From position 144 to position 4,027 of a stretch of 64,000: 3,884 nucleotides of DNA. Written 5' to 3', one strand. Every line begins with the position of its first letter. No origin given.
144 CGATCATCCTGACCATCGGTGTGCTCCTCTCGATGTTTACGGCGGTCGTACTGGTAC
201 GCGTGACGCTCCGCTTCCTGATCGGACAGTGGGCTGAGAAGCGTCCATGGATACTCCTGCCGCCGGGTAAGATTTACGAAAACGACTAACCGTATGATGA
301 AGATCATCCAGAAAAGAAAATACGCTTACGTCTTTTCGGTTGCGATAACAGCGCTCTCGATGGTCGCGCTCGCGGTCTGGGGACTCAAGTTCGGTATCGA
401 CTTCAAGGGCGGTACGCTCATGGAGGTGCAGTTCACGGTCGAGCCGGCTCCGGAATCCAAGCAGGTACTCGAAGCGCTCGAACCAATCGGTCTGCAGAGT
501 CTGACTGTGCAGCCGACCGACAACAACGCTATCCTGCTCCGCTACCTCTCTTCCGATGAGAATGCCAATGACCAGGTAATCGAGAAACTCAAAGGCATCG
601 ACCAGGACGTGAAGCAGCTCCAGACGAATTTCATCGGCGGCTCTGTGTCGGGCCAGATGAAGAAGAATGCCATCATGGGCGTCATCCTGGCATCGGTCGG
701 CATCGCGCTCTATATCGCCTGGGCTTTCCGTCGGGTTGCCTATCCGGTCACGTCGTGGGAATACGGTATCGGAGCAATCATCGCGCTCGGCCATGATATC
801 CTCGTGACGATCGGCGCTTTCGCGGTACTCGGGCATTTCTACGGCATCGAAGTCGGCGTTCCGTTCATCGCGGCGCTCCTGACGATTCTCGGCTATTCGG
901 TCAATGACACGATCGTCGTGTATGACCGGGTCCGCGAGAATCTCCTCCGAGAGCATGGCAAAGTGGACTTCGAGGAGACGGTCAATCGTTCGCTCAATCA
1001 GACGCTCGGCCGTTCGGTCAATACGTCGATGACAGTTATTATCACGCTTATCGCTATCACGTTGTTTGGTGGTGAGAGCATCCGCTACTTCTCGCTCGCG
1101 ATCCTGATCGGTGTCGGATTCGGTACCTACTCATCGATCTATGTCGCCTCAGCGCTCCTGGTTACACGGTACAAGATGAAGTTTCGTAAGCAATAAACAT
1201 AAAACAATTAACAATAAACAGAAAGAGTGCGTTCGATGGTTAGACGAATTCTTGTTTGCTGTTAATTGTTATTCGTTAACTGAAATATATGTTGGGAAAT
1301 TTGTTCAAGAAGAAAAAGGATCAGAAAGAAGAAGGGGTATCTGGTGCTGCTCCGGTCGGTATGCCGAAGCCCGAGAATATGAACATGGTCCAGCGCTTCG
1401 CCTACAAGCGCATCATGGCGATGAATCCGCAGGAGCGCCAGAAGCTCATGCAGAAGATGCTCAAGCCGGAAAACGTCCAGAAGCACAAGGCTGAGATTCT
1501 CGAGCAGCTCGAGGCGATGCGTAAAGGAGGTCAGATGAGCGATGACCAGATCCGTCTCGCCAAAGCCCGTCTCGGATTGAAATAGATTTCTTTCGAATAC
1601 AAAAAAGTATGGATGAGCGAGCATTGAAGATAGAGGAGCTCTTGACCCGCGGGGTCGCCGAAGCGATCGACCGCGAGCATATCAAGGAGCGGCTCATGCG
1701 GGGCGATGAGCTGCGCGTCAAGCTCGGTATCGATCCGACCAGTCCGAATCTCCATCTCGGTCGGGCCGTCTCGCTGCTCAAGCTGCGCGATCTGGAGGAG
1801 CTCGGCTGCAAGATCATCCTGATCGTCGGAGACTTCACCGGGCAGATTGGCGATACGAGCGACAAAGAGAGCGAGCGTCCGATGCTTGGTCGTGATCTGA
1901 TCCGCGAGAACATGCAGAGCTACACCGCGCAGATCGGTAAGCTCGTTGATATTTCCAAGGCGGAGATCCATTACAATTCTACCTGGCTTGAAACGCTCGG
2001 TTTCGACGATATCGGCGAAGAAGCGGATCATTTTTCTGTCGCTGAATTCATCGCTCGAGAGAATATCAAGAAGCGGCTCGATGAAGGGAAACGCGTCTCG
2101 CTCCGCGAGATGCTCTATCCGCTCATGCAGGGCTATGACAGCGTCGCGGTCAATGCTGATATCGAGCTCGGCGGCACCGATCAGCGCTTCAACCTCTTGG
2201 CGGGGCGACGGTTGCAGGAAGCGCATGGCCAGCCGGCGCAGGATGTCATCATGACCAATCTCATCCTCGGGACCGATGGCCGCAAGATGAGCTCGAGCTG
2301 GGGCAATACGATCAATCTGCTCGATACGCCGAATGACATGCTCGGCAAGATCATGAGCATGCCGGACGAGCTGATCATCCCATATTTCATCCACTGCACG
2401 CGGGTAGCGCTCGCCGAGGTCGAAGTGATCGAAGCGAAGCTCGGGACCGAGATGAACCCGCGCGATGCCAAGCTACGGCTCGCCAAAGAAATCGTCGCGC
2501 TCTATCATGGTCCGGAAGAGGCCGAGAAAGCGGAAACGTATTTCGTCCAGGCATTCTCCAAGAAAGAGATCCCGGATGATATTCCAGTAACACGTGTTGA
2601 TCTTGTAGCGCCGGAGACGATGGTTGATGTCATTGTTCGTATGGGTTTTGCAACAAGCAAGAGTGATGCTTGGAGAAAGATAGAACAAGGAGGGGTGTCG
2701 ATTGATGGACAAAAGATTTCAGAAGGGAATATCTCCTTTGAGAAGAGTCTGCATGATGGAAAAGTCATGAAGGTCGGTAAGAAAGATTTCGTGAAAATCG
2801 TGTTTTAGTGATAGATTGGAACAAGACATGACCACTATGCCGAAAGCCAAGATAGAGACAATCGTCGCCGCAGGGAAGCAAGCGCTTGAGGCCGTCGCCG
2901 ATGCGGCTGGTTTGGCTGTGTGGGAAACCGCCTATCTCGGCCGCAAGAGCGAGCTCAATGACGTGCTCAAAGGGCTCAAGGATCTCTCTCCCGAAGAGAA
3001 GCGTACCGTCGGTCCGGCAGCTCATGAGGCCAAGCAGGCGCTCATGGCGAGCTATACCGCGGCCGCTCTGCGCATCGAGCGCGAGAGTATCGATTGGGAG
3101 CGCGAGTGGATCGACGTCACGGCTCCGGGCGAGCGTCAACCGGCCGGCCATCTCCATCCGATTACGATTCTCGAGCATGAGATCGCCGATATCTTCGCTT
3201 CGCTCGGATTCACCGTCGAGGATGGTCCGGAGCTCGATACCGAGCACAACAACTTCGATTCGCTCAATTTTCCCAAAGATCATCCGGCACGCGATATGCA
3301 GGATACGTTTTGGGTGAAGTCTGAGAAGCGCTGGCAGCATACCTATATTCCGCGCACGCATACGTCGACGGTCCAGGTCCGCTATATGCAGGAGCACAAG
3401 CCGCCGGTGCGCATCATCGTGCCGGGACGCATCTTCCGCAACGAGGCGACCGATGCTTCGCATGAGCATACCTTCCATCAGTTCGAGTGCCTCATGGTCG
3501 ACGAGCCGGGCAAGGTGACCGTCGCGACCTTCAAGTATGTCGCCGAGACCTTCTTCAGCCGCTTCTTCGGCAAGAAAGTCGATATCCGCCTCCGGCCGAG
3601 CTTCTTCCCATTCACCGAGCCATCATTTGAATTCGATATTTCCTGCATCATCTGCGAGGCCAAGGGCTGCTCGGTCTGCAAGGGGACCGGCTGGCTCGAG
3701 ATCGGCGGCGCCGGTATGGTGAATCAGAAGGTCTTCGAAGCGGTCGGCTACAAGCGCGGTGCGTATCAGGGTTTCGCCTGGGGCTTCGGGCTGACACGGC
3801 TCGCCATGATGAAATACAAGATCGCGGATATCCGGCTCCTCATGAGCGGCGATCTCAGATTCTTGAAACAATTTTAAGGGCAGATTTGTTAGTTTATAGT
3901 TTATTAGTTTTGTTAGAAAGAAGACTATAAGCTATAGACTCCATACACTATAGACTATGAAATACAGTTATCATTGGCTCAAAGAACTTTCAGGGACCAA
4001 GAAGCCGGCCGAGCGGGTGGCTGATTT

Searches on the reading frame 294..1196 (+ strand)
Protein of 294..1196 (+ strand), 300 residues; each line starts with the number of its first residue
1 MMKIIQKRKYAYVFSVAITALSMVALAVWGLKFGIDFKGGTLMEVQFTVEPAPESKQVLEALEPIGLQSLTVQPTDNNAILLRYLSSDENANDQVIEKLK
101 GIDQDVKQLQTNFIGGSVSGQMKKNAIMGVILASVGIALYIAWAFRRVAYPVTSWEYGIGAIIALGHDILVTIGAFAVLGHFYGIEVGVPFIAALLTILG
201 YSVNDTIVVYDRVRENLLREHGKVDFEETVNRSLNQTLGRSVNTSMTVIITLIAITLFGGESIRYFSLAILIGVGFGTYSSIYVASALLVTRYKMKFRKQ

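Call 11: search_protein_families(library=pfam, proteins=[window:294-1196:+], max_evalue=0.001)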
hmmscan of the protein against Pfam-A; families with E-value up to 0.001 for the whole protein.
window:294-1196:+ (300 aa): 2 families
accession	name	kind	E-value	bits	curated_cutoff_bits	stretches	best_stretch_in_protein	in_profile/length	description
PF02355.23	SecD_SecF_C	-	9.4e-59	198.4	20.5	1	95-291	2-185/189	Protein export membrane protein SecD/SecF, C-terminal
PF07549.19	Sec_GG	-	1.4e-07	31.3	20.3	1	26-48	3-25/28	SecD/SecF GG Motif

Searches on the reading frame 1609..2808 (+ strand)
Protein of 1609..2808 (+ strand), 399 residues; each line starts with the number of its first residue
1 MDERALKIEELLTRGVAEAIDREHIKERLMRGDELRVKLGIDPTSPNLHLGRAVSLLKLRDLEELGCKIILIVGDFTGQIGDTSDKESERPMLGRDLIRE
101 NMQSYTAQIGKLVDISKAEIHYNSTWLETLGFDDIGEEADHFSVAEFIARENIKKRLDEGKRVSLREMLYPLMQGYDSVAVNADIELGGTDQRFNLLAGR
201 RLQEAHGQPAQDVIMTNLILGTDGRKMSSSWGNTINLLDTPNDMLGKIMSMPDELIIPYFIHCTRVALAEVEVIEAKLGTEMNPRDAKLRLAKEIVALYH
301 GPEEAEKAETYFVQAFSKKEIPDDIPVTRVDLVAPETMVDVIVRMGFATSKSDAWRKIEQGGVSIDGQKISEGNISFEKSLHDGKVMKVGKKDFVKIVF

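Call 11: search_protein_families(library=pfam, proteins=[window:1609-2808:+], max_evalue=0.001)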
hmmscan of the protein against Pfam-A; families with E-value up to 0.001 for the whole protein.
window:1609-2808:+ (399 aa): 4 families
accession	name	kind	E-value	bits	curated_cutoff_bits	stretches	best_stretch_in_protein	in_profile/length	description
PF00579.31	tRNA-synt_1b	-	1.8e-64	218.3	21.1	1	33-316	4-291/292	tRNA synthetases class I (W and Y)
PF22421.1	SYY_C-terminal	-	2.8e-07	30.8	27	1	323-395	7-81/83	Tyrosine--tRNA ligase SYY-like C-terminal domain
PF01479.30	S4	-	0.00021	21.4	22.8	1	340-371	5-36/48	S4 domain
PF00133.28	tRNA-synt_1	-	0.00034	19.9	22.7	1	182-238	328-387/414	tRNA synthetases class I (I, L, M and V)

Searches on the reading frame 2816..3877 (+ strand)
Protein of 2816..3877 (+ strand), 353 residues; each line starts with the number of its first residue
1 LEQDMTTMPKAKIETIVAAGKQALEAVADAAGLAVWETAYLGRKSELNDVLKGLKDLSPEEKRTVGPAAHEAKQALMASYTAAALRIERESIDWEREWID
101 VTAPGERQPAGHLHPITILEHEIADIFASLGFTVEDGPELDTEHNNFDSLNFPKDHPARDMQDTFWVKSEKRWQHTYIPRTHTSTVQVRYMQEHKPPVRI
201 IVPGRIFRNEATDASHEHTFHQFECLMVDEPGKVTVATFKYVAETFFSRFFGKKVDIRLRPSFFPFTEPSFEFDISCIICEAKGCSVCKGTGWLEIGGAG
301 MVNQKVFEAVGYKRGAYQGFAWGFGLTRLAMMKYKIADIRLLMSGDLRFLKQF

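Call 11: search_protein_families(library=pfam, proteins=[window:2816-3877:+], max_evalue=0.001)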
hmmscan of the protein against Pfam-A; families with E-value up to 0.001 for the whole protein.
window:2816-3877:+ (353 aa): 3 families
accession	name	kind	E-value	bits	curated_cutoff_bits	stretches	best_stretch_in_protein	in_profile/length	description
PF01409.25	tRNA-synt_2d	-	1.8e-95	319.5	19.8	1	99-353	2-246/246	tRNA synthetases class II core domain (F)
PF02912.23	Phe_tRNA-synt_N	-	3.4e-14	53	22.3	1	30-91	3-64/69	Aminoacyl tRNA synthetase class II, N-terminal domain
PF00587.30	tRNA-synt_2b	-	0.00037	21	29.3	1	166-288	2-134/179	tRNA synthetase class II core domain (G, H, P, S and T)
